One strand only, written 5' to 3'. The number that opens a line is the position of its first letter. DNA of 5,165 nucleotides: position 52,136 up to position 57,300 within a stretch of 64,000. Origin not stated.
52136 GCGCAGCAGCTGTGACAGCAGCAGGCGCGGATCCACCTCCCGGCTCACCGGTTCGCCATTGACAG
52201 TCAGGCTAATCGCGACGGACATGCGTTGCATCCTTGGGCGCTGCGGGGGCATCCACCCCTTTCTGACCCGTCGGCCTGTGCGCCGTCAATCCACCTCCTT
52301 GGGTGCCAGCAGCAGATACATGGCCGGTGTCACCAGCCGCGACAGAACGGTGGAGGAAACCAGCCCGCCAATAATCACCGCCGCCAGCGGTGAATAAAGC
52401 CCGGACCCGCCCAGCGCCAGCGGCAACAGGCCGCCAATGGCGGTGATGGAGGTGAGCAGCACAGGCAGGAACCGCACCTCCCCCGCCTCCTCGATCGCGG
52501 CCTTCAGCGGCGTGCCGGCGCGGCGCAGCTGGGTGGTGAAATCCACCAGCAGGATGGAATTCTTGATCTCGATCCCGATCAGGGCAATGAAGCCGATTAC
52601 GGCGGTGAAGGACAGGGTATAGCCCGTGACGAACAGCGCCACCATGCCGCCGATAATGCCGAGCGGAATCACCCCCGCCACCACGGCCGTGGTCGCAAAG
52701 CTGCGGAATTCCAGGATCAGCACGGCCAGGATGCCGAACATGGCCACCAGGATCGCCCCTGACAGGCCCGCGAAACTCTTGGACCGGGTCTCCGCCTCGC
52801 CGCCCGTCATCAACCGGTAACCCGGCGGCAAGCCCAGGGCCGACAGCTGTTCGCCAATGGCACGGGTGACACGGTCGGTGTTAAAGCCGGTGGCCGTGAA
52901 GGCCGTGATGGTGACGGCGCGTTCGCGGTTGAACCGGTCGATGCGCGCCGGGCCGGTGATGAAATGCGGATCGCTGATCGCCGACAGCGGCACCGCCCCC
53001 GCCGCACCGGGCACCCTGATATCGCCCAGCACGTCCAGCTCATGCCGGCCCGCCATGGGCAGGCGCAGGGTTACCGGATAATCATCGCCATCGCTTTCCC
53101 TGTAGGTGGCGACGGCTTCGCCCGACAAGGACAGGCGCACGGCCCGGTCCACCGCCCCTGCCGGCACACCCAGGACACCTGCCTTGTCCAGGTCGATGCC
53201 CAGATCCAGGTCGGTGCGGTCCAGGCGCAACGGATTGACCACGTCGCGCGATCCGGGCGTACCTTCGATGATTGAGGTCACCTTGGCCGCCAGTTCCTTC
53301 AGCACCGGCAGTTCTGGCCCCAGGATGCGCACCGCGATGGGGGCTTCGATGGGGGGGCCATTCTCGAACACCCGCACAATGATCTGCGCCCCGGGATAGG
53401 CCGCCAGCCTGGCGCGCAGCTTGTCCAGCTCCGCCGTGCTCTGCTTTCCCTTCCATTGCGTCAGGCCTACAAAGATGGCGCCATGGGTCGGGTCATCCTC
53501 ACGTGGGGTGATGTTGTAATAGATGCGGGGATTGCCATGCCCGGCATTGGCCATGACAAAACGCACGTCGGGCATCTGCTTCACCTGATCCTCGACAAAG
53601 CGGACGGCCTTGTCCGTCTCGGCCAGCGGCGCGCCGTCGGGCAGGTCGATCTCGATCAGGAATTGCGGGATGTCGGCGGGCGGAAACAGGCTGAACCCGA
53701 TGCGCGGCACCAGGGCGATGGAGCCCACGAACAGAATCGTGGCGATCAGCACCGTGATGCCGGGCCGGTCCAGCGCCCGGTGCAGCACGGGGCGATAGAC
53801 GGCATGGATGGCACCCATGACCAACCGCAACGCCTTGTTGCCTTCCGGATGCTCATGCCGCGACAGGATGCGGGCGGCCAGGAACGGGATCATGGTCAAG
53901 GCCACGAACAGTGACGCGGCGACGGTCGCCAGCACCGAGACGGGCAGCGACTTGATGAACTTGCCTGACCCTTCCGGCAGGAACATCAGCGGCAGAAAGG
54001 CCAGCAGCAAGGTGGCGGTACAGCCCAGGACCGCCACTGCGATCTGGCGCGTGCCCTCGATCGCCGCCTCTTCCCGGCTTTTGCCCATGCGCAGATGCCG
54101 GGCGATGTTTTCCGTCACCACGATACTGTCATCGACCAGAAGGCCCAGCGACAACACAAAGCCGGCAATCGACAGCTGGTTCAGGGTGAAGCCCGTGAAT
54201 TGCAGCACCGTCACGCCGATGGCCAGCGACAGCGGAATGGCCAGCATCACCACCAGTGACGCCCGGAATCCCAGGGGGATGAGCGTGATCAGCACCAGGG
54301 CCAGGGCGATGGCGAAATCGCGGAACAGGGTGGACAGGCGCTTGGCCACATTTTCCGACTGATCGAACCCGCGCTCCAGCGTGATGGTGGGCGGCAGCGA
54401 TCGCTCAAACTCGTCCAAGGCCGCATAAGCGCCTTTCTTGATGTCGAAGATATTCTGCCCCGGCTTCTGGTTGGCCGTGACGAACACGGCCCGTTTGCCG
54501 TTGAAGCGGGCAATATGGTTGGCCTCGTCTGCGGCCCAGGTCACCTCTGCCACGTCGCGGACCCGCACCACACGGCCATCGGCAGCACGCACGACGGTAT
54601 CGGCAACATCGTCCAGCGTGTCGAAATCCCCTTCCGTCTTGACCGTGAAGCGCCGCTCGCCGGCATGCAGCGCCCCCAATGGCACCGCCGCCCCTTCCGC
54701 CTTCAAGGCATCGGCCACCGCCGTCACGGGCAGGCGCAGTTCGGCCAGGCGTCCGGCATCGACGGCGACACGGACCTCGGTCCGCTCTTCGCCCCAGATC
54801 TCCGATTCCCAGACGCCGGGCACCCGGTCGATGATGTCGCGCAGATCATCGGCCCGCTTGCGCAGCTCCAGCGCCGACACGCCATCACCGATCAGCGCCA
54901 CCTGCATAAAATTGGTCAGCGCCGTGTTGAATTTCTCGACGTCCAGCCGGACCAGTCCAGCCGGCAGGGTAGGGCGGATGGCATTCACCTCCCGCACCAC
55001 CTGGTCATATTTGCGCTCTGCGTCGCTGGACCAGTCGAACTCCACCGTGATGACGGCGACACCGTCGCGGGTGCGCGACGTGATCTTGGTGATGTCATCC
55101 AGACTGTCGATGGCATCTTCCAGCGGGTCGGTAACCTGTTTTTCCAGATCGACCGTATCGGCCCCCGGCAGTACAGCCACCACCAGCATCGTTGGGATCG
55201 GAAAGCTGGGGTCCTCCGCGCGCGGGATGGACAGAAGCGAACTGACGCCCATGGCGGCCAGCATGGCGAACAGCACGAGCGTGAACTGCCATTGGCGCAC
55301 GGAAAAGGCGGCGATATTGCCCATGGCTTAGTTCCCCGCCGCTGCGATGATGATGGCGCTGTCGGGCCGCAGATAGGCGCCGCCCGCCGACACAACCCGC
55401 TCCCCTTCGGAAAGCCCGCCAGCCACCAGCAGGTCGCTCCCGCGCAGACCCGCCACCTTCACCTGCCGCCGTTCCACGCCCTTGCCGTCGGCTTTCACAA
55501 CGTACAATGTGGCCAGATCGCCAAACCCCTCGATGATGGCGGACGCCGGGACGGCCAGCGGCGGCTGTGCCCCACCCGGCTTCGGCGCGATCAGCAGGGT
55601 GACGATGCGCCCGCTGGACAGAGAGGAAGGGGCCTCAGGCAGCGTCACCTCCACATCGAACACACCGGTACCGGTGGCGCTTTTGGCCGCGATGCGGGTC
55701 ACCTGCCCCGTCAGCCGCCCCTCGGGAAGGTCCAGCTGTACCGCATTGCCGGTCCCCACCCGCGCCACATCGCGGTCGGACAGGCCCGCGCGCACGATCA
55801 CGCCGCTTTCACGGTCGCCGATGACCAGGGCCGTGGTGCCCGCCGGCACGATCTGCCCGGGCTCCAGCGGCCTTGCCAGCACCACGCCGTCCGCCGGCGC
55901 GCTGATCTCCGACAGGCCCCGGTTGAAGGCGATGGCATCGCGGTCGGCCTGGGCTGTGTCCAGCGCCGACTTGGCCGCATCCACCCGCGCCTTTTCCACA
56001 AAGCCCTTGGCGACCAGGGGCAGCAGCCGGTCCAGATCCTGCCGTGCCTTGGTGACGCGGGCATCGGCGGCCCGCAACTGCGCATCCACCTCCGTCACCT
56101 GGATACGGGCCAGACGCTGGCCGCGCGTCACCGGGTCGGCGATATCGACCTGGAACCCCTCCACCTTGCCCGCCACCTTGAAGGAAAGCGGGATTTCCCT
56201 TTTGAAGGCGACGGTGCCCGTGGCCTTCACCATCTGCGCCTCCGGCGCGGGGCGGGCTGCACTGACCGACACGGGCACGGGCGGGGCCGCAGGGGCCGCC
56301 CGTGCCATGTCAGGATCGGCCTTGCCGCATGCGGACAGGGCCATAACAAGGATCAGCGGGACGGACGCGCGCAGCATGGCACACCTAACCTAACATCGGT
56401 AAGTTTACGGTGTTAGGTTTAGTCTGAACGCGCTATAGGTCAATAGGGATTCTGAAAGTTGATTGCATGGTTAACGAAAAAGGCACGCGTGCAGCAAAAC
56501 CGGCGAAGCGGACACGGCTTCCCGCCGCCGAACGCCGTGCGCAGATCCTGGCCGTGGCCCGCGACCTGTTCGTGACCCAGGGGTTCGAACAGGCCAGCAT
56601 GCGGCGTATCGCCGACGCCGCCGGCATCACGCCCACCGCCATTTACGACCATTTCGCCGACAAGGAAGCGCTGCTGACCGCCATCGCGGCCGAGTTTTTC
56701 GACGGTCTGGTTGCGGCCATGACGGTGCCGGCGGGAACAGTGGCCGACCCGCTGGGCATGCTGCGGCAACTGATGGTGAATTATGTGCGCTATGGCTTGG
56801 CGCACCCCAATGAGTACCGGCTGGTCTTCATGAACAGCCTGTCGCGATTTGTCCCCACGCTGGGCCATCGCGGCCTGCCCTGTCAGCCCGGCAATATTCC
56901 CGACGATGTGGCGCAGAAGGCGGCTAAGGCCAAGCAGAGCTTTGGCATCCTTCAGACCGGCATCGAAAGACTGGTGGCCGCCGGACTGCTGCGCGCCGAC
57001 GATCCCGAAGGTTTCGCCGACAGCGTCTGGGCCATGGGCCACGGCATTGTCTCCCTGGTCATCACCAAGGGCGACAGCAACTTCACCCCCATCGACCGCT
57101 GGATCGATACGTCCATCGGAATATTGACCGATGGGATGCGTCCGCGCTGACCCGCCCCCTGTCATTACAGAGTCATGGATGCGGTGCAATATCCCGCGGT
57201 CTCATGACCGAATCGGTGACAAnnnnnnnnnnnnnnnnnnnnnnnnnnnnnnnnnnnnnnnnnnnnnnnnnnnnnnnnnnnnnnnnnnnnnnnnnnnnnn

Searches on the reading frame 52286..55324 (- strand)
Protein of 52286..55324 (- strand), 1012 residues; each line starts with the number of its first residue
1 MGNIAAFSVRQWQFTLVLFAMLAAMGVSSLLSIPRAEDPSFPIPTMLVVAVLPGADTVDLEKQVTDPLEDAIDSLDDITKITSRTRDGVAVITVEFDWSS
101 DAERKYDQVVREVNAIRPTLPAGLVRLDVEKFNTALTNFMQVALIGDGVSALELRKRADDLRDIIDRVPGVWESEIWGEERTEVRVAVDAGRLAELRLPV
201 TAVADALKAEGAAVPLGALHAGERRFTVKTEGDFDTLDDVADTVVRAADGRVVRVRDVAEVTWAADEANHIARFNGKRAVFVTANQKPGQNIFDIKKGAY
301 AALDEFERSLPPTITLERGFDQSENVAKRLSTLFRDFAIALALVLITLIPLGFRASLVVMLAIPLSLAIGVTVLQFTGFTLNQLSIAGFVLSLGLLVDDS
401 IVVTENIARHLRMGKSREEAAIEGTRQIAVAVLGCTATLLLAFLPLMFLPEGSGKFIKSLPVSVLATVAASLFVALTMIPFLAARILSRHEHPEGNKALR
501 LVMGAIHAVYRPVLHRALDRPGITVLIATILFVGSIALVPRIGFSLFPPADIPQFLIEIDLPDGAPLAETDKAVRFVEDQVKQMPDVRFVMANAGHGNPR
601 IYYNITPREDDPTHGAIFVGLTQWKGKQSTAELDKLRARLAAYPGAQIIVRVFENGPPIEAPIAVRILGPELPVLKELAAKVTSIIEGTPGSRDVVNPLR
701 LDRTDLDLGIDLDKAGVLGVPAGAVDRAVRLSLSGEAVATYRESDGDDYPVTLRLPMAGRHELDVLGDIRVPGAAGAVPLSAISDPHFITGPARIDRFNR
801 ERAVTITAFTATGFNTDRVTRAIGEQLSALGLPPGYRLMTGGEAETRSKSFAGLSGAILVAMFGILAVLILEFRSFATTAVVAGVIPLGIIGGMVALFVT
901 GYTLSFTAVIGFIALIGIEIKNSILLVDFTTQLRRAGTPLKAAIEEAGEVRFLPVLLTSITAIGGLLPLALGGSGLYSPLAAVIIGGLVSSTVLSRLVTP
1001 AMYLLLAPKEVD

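Call 18: search_protein_families(library=pfam, proteins=[window:52286-55324:-], max_evalue=0.00001)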
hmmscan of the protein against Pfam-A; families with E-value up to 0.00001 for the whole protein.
window:52286-55324:- (1012 aa): 2 families
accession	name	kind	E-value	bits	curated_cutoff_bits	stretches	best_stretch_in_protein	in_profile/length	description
PF00873.25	ACR_tran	-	7.3e-202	673.3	28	1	4-1006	1-1020/1021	AcrB/AcrD/AcrF family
PF02355.23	SecD_SecF_C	-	1.4e-10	41.3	20.5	0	857-1006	36-186/189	Protein export membrane protein SecD/SecF, C-terminal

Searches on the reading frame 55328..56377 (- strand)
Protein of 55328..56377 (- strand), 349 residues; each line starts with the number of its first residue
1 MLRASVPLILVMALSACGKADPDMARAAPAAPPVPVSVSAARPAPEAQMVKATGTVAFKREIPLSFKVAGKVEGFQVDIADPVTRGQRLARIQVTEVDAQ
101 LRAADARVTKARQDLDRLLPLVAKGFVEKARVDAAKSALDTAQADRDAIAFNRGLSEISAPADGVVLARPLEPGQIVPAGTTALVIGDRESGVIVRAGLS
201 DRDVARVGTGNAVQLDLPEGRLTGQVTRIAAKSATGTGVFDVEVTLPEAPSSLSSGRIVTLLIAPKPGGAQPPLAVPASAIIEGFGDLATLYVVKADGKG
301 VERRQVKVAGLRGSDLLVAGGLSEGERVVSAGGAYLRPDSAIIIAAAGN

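Call 18: search_protein_families(library=pfam, proteins=[window:55328-56377:-], max_evalue=0.00001)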
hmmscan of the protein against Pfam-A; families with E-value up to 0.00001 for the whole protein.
window:55328-56377:- (349 aa): 2 families
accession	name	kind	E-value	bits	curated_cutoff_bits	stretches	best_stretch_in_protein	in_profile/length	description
PF13437.12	HlyD_3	-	3.5e-17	63.5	22.2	1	158-250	2-100/106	HlyD family secretion protein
PF16576.10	HlyD_D23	-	9.2e-12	45.1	30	1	48-254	4-209/214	Barrel-sandwich domain of CusB or HlyD membrane-fusion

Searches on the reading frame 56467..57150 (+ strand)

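Call 18: search_protein_families(library=pfam, proteins=[window:56467-57150:+], max_evalue=0.00001)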
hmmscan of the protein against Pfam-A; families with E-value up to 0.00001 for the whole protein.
window:56467-57150:+ (227 aa): 2 families
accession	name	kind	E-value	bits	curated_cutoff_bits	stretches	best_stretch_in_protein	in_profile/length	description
PF00440.29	TetR_N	-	1.3e-16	60.5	24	1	27-73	1-47/47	Bacterial regulatory proteins, tetR family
PF13305.11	TetR_C_33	-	4.2e-10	40.6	26.8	1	99-206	1-89/103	Tetracyclin repressor-like, C-terminal domain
